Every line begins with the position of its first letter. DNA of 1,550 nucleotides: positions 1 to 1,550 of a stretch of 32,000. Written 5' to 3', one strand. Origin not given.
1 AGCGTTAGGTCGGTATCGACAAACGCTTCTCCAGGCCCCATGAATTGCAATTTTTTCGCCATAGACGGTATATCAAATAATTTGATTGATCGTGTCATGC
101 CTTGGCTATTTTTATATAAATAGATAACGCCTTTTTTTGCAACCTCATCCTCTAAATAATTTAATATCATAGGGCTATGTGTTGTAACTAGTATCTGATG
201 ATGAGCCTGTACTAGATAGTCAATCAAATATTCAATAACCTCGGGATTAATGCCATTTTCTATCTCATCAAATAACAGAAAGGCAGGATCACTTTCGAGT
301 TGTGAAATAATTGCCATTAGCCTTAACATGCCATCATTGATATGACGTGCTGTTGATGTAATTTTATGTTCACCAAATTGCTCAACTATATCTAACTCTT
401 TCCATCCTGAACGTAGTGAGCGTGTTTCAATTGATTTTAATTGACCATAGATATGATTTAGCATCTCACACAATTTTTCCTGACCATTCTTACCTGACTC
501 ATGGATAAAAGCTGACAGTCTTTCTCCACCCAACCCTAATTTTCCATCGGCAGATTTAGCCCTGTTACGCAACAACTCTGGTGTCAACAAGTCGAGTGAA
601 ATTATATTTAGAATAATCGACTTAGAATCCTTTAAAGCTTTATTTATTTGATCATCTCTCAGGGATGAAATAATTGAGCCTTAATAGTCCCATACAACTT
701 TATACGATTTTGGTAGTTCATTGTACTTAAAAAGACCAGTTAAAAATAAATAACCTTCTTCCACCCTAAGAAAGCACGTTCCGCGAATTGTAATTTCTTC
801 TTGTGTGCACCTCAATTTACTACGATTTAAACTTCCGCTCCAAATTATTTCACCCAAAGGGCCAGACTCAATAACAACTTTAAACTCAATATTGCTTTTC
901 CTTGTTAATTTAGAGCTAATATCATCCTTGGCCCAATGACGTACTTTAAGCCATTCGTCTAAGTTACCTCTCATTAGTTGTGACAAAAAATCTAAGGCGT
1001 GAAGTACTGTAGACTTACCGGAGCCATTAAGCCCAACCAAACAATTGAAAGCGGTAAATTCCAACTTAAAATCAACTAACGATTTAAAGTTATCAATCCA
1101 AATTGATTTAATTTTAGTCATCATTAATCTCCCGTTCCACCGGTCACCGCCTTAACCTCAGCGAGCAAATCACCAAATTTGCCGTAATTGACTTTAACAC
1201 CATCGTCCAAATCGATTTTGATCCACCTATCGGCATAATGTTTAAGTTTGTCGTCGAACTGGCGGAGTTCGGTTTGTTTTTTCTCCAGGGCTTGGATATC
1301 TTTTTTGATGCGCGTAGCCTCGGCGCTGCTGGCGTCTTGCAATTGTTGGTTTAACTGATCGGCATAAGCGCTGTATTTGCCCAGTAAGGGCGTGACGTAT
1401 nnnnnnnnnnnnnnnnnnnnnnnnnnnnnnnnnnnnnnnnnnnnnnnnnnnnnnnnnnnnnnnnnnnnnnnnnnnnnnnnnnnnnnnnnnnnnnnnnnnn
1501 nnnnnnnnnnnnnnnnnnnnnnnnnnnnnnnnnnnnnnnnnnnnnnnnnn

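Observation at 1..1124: Foreign AT-rich ABC-type ATPase gene translationally coupled to pglX, now knocked out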

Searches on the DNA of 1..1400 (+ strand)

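Call 11: search_dna_similar(query=window:1-1400:+, collection=ecoli_genomes, mode=distant, max_rows=15)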
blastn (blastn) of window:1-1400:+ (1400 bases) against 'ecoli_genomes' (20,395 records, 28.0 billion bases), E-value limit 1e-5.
Records with a match: 82; places in all: 82; records where one place covers at least 80% of the query: 0.
Genomes with a match: 81 of 5426; with a place that covers at least 80% of the query: 0. Places per genome that has any: lowest 1, median 1, highest 2. On chromosomes: 38 places; on plasmids: 44.
Best place of each record, by identity: 60-80% 82.
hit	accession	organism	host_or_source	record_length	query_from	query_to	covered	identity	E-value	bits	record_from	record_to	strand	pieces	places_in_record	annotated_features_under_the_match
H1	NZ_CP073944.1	Escherichia coli strain MB52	Poultry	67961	1124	1399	20%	71.0%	1e-26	132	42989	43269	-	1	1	pglX: BREX-1 system adenine-specific DNA-methyltransferase PglX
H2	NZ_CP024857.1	Escherichia coli strain AR_0011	missing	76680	1124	1399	20%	70.3%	7e-24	123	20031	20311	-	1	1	pglX: BREX-1 system adenine-specific DNA-methyltransferase PglX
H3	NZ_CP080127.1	Escherichia coli strain PK8568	chicken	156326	1124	1399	20%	70.3%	7e-24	123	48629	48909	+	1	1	pglX: BREX-1 system adenine-specific DNA-methyltransferase PglX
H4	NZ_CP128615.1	Escherichia coli strain WL297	Homo sapiens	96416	1124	1399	20%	70.3%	7e-24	123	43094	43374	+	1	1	pglX: BREX-1 system adenine-specific DNA-methyltransferase PglX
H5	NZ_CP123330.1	Escherichia coli strain AREA_497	Homo sapiens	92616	1124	1399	20%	70.3%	7e-24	123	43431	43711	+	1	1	pglX: BREX-1 system adenine-specific DNA-methyltransferase PglX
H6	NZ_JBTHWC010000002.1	Escherichia coli strain YZB902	Chicken feces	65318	1124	1399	20%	70.3%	7e-24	123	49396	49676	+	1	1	pglX: BREX-1 system adenine-specific DNA-methyltransferase PglX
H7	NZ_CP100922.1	Escherichia coli strain ET734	sediment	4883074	1124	1399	20%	70.1%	7e-24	122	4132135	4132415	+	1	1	pglX: BREX-1 system adenine-specific DNA-methyltransferase PglX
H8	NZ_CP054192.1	Escherichia coli strain TH9F11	fish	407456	1124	1399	20%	69.7%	3e-22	117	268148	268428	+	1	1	pglX: BREX-1 system adenine-specific DNA-methyltransferase PglX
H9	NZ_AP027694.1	Escherichia coli strain PSS-11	Homo sapiens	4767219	1124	1399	20%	69.7%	3e-22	117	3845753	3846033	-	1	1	pglX: BREX-1 system adenine-specific DNA-methyltransferase PglX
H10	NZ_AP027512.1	Escherichia coli strain LR-28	Homo sapiens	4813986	1124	1399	20%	69.7%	3e-22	117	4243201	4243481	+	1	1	pglX: BREX-1 system adenine-specific DNA-methyltransferase PglX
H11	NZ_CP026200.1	Escherichia coli strain ECONIH6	Homo sapiens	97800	1124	1399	20%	69.6%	3e-21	113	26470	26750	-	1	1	pglX: BREX-1 system adenine-specific DNA-methyltransferase PglX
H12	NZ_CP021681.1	Escherichia coli strain AR_0162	missing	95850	1124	1399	20%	69.6%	3e-21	113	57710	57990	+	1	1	pglX: BREX-1 system adenine-specific DNA-methyltransferase PglX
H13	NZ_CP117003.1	Escherichia coli strain MLI108K3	Homo sapiens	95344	1124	1399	20%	69.6%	3e-21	113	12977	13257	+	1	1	pglX: BREX-1 system adenine-specific DNA-methyltransferase PglX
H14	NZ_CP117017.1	Escherichia coli strain MLI106K3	Homo sapiens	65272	1124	1399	20%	69.6%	3e-21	113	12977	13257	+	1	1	pglX: BREX-1 system adenine-specific DNA-methyltransferase PglX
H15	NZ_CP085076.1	Escherichia coli strain P21_SE1_04.20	Homo sapiens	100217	1124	1399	20%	69.6%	3e-21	113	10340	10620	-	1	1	pglX: BREX-1 system adenine-specific DNA-methyltransferase PglX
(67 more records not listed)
